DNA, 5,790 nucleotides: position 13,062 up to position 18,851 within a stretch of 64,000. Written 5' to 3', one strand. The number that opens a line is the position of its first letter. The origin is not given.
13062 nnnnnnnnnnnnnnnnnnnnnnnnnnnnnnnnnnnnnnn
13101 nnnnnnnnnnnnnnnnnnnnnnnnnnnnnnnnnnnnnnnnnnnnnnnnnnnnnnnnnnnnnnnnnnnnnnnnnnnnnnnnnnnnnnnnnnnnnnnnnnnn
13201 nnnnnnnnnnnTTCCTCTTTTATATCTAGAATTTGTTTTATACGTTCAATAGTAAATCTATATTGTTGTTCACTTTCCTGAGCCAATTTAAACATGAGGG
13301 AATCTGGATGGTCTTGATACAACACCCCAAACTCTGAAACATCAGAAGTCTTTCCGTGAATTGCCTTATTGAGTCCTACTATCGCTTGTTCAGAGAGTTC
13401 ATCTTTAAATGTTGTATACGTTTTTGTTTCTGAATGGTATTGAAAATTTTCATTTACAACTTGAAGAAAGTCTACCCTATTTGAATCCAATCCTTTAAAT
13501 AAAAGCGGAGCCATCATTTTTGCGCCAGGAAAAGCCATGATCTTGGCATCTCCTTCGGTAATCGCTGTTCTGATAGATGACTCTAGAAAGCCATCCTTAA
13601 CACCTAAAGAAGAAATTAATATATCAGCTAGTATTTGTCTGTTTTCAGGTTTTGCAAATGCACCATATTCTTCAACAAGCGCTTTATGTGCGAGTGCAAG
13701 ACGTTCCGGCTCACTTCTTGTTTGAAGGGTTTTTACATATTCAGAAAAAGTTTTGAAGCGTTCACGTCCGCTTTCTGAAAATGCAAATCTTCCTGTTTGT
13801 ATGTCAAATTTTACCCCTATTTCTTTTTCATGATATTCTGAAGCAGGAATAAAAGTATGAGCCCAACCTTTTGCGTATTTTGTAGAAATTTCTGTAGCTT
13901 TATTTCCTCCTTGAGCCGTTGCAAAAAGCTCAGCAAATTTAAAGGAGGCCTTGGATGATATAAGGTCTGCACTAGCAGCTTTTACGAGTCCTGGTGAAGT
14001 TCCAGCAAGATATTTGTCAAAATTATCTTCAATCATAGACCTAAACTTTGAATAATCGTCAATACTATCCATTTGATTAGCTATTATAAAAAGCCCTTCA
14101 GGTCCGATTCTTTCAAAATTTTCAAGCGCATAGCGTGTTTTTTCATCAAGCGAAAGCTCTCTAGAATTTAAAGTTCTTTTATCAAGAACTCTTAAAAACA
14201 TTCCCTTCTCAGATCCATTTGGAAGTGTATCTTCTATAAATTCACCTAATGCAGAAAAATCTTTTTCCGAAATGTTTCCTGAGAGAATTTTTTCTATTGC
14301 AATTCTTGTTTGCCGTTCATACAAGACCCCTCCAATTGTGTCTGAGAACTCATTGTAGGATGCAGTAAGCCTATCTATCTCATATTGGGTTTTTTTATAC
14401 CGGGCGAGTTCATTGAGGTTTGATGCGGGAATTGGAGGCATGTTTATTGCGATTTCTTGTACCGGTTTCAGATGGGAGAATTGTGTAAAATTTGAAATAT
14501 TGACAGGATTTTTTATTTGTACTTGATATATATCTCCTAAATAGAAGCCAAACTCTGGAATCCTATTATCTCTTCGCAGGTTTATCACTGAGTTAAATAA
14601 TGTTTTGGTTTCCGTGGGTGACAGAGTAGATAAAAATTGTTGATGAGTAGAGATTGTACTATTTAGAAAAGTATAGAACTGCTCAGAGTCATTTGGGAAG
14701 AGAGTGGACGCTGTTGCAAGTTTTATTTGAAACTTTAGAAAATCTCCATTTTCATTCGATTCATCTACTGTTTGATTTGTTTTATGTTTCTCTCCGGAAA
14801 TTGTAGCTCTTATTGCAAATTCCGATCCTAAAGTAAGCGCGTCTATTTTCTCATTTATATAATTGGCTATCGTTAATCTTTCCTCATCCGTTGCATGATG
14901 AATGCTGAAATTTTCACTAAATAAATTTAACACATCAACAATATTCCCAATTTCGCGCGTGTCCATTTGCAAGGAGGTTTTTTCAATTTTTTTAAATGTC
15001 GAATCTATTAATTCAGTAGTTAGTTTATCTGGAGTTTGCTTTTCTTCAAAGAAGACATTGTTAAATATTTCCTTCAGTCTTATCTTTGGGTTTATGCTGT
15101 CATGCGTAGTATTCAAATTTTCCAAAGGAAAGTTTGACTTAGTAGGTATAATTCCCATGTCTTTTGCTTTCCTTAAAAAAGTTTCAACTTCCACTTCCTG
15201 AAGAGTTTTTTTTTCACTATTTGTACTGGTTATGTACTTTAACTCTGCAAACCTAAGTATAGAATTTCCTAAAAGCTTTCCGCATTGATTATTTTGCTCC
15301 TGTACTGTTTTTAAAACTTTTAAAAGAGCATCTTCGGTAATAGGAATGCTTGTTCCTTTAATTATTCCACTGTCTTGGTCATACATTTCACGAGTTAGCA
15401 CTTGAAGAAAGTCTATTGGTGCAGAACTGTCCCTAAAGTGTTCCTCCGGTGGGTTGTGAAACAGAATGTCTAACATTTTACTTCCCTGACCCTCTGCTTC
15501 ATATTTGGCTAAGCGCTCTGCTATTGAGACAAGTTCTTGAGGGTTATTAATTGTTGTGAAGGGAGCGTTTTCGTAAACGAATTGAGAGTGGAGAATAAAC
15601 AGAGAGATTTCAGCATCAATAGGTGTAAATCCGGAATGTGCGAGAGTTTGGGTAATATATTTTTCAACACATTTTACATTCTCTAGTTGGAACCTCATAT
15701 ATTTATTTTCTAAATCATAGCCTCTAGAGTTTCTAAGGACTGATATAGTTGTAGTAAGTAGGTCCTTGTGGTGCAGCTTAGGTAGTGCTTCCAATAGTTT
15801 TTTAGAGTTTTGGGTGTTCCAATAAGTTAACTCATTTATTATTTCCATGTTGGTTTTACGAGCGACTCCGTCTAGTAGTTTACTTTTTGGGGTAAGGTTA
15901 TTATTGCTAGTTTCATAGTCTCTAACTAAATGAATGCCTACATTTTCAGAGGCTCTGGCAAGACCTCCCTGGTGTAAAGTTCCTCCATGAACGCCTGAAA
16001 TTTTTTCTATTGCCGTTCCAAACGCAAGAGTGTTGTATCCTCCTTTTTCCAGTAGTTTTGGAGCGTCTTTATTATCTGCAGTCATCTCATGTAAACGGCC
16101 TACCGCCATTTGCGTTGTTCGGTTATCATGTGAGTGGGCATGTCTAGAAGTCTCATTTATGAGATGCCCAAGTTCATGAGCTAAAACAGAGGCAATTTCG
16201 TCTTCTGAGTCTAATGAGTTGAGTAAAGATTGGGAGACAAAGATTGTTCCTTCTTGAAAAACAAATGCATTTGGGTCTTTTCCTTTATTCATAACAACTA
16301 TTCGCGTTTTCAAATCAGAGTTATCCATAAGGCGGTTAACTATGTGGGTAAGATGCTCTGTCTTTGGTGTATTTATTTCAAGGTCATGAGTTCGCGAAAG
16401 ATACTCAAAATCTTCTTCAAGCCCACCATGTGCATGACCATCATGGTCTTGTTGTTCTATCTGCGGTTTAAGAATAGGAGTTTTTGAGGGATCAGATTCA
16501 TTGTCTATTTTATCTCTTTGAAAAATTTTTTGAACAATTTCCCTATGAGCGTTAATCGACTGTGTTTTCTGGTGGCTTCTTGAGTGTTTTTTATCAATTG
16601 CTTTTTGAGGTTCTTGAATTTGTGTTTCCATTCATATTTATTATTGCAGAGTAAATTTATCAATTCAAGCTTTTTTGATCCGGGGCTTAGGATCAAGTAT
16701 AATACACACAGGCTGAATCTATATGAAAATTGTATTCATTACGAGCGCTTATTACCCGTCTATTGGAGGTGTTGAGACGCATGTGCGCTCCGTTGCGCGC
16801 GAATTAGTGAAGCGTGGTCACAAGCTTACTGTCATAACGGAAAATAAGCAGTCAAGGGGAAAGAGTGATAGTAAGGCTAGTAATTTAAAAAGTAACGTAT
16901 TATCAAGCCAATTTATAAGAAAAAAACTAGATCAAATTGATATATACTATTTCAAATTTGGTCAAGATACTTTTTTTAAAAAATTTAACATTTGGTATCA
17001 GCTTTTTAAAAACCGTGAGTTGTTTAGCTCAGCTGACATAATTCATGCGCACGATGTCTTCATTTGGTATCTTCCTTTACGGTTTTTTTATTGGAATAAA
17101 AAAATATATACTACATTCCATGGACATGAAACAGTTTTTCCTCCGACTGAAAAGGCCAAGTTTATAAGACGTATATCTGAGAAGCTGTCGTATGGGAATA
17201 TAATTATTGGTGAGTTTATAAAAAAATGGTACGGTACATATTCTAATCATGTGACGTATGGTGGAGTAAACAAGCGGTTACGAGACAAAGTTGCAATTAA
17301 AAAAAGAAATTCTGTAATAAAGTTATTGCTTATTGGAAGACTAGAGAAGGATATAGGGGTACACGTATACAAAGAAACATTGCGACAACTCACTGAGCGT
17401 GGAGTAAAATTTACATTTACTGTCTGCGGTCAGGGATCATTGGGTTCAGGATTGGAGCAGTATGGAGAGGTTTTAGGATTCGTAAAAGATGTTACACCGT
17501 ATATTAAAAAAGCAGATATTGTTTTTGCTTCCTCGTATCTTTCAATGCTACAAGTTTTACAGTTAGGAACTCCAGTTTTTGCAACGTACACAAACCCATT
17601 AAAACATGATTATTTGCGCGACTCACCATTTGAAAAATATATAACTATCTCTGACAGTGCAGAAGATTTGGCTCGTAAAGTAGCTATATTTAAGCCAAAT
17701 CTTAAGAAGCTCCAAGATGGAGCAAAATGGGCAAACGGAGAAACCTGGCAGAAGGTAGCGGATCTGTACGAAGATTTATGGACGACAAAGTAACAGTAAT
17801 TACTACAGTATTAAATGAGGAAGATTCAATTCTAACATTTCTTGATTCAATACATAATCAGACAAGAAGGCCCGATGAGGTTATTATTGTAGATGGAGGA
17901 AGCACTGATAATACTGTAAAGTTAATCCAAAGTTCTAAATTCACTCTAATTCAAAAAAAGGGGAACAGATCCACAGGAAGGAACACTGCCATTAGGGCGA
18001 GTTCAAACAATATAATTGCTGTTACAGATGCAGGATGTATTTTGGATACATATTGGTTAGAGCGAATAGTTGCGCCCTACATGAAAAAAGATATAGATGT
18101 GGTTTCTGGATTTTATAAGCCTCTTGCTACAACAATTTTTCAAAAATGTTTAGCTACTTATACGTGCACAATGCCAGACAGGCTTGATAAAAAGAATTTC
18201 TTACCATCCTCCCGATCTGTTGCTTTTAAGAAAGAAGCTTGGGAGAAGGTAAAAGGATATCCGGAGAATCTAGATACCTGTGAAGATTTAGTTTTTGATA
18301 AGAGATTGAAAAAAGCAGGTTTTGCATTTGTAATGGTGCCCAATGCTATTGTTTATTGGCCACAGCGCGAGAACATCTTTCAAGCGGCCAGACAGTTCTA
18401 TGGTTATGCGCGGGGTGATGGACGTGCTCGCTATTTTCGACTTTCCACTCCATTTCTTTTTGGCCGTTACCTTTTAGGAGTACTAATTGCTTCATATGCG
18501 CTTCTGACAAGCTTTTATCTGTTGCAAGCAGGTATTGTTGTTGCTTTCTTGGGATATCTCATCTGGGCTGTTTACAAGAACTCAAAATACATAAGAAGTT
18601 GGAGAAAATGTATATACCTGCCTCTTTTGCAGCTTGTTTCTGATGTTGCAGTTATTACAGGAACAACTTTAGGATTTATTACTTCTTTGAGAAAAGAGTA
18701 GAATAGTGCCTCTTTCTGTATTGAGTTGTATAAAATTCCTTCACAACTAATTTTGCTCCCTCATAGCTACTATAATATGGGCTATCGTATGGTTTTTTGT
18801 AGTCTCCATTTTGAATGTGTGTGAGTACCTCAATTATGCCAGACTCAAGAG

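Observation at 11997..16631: Orphan 1544-aa protein fusing an M48-type metalloprotease module to a UbiB/ABC1-like kinase module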

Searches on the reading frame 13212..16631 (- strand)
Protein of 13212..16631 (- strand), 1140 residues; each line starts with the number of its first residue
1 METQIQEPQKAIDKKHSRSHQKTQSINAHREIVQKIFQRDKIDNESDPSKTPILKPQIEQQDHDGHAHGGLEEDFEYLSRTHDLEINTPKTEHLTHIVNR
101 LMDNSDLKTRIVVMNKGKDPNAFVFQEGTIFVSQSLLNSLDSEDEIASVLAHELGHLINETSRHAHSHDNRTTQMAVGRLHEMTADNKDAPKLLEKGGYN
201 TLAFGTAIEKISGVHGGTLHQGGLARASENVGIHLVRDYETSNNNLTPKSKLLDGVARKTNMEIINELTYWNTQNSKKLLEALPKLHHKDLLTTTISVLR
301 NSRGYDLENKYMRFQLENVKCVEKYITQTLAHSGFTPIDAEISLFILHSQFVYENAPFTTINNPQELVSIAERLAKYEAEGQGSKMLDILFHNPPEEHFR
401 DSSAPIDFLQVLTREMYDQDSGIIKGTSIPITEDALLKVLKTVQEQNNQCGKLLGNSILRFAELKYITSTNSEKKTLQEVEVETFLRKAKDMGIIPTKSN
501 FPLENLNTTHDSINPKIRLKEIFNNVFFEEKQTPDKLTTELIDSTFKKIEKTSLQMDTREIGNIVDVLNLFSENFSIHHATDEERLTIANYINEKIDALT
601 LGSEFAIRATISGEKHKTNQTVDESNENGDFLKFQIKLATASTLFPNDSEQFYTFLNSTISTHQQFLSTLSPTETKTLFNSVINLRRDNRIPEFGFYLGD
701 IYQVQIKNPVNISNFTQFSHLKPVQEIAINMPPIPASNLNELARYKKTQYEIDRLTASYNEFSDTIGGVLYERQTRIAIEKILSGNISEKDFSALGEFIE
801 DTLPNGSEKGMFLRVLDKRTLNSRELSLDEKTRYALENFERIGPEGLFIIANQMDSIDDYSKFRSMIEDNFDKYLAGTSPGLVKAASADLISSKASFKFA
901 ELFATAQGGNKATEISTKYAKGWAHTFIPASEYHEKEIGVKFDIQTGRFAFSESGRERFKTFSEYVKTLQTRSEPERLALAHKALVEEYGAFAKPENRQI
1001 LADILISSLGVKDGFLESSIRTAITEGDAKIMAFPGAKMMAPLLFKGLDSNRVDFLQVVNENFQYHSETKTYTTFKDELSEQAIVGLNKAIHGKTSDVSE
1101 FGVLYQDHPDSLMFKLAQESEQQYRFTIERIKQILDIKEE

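Call 57: predict_structure(alignment_id=A4)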
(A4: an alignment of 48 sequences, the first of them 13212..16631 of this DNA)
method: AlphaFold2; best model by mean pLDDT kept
length: 1140 residues; sequences in the alignment: 48
mean_pLDDT: 84.1   pTM: 0.79
mean pLDDT of the five models: 84.1, 83.4, 82.7, 82.5, 79.9
residues with pLDDT >= 90: 551; 70-90: 442; 50-70: 79; < 50: 68
segments of 3 or more residues with pLDDT < 50: 1-40, 59-66, 470-473, 502-512
pLDDT, mean of each block of 10 residues (from residue 1): 26 27 30 34 86 77 51 91 95 96 87 95 93 97 98 94 83 87 92 96 95 82 92 91 96 95 88 75 93 90 63 82 93 94 91 78 92 92 89 67 86 87 68 94 89 89 77 69 92 78 40 71 79 65 84 73 87 83 93 91 84 74 85 93 92 95 91 87 69 74 81 92 91 91 86 67 88 93 90 92 80 92 93 91 89 93 88 82 83 86 93 95 85 73 86 78 90 88 94 95 94 93 95 93 94 94 78 87 93 86 83 93 92 81
secondary structure, 60 per line:
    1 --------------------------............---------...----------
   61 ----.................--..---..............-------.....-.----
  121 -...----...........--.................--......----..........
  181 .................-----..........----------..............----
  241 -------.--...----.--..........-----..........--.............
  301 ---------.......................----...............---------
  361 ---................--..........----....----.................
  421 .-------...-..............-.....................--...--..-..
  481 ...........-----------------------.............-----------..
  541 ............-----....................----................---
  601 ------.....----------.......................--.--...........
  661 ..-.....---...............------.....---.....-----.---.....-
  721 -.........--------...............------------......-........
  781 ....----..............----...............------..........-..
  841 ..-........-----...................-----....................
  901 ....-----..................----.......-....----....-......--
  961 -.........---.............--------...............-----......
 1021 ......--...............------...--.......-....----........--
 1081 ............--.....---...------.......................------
elements in order (helices of 4 or more, strands of 3 or more residues): H27-38 H65-81 H89-102 E110-114 E122-124 E129-133 H134-139 H143-158 H161-166 H171-197 H203-212 H223-236 H261-270 H276-285 H288-300 H310-332 H337-351 H364-379 H382-391 H396-399 H404-415 E416-418 E429-431 H433-446 H448-466 H479-491 H515-527 H539-552 H558-577 H582-597 H607-611 H622-644 H650-662 H664-668 H672-686 E693-697 E701-705 H715-719 H722-730 H739-753 H766-771 H773-784 H789-802 H807-821 H828-837 H839-842 H844-851 H857-875 H881-904 H910-927 H932-938 E940-943 E948-951 H953-958 H962-970 H974-986 H995-1009 H1015-1026 H1029-1043 H1055-1061 E1063-1066 E1071-1074 H1075-1078 H1081-1092 H1095-1098 H1112-1134

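Call 98: fold_search(model_id=the predicted structure, library=pdb)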
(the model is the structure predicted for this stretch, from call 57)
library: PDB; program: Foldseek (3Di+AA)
matches with E <= 10: 446; with E <= 0.001: 7
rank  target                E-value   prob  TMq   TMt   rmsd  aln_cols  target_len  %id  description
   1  6sar                  1.6e-04  1.00  0.12  0.32  18.6       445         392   14  E coli BepA/YfgC (released 2020-08-26)
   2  6ait_A                2.3e-04  1.00  0.12  0.32  16.8       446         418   14  Crystal structure of E. coli BepA (released 2018-12-26)
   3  6ait_B                2.5e-04  1.00  0.10  0.26  18.6       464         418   16  Crystal structure of E. coli BepA (released 2018-12-26)
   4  6ait_D                2.6e-04  1.00  0.13  0.33  18.7       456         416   15  Crystal structure of E. coli BepA (released 2018-12-26)
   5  6ait_E                2.6e-04  1.00  0.12  0.32  19.5       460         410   15  Crystal structure of E. coli BepA (released 2018-12-26)
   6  6ait_C                7.9e-04  1.00  0.12  0.31  17.4       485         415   12  Crystal structure of E. coli BepA (released 2018-12-26)
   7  6ait_F                8.6e-04  1.00  0.12  0.30  17.9       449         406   15  Crystal structure of E. coli BepA (released 2018-12-26)
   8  8fgw_D                1.1e-03  0.80  0.12  0.11  28.8      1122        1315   12  Human IFT-A complex structures provide molecular insights into ciliary transport (released 2023-02-22)
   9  8bbg_D                1.1e-03  0.57  0.10  0.09  29.9      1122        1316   12  Structure of the IFT-A complex; anterograde IFT-A train model (released 2022-12-21)
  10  3c37_B                1.4e-03  1.00  0.12  0.54   5.3       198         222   19  X-ray structure of the putative Zn-dependent peptidase Q74D82 at the resolution 1.7 A. Northeast Structural Genomics C (released 2008-02-12)
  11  3c37_A                1.5e-03  1.00  0.12  0.54   5.2       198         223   18  X-ray structure of the putative Zn-dependent peptidase Q74D82 at the resolution 1.7 A. Northeast Structural Genomics C (released 2008-02-12)
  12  7xn7_q                1.8e-03  0.75  0.11  0.12  39.0      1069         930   10  RNA polymerase II elongation complex containing Spt4/5, Elf1, Spt6, Spn1 and Paf1C (released 2022-09-07)
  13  8ezq_A                3.9e-03  0.25  0.08  0.08  45.7      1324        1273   10  Cryo-EM structure of the S. cerevisiae guanine nucleotide exchange factor Gea2 (released 2023-11-15)
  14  8ga7                  4.9e-03  0.21  0.04  0.08  34.5       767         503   10  Geometrically programmable nanomaterial construction using regularized protein building blocks (released 2024-03-13)
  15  9ogo_C                5.1e-03  0.90  0.15  0.16  21.9       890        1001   12  Crystal Structure of KPT185 in complex with CRM1(EH mutant)-Ran-RanBP1 (released 2025-11-26)
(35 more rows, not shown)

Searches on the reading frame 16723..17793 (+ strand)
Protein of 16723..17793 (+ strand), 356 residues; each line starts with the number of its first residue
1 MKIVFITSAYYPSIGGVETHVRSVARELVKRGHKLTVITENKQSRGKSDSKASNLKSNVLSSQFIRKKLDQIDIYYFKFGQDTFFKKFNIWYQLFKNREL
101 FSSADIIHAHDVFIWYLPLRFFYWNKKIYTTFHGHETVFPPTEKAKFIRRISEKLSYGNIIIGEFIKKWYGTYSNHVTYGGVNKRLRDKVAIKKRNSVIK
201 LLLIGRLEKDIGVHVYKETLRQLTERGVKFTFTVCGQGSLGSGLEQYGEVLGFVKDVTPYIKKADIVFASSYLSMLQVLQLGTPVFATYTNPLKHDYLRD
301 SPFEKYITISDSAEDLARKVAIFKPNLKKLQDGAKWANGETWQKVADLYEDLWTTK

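Call 14: search_protein_families(library=pfam, proteins=[window:16723-17793:+], max_evalue=0.001)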
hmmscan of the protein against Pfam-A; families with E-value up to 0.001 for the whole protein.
window:16723-17793:+ (356 aa): 5 families
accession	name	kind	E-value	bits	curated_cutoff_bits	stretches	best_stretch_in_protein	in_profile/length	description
PF13439.12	Glyco_transf_4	-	3.7e-15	56.8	28.5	1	14-151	1-126/170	Glycosyltransferase Family 4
PF13692.12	Glyco_trans_1_4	-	1.4e-09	38.8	27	1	200-320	3-136/142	Glycosyl transferases group 1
PF00534.26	Glycos_transf_1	-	8.3e-06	25.9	26.4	1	191-323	8-155/172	Glycosyl transferases group 1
PF08323.17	Glyco_transf_5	-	1e-05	25.8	22.7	1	2-111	1-136/239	Starch synthase catalytic domain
PF13579.12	Glyco_trans_4_4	-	0.00039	21.2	29.7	0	15-45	1-31/158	Glycosyl transferase 4-like domain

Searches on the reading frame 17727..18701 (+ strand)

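Call 14: search_protein_families(library=pfam, proteins=[window:17727-18701:+], max_evalue=0.001)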
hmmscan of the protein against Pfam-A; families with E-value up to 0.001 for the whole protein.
window:17727-18701:+ (324 aa): 5 families
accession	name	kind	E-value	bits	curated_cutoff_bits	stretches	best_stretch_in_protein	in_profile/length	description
PF00535.33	Glycos_transf_2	-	2.4e-21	76.8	23.3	1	23-128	1-113/168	Glycosyl transferase family 2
PF13641.12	Glyco_tranf_2_3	-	7.9e-10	39.6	27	1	22-223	3-223/230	Glycosyltransferase like family 2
PF10111.15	Glyco_tranf_2_2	-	1.6e-06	28.2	27.3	1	40-225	17-232/276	Glycosyltransferase like family 2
PF13632.12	Glyco_trans_2_3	-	4.3e-05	23.9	27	1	163-280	75-194/198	Glycosyl transferase family group 2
PF13506.12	Glyco_transf_21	-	7.7e-05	22.7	21.7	1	87-223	24-169/174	Glycosyl transferase family 21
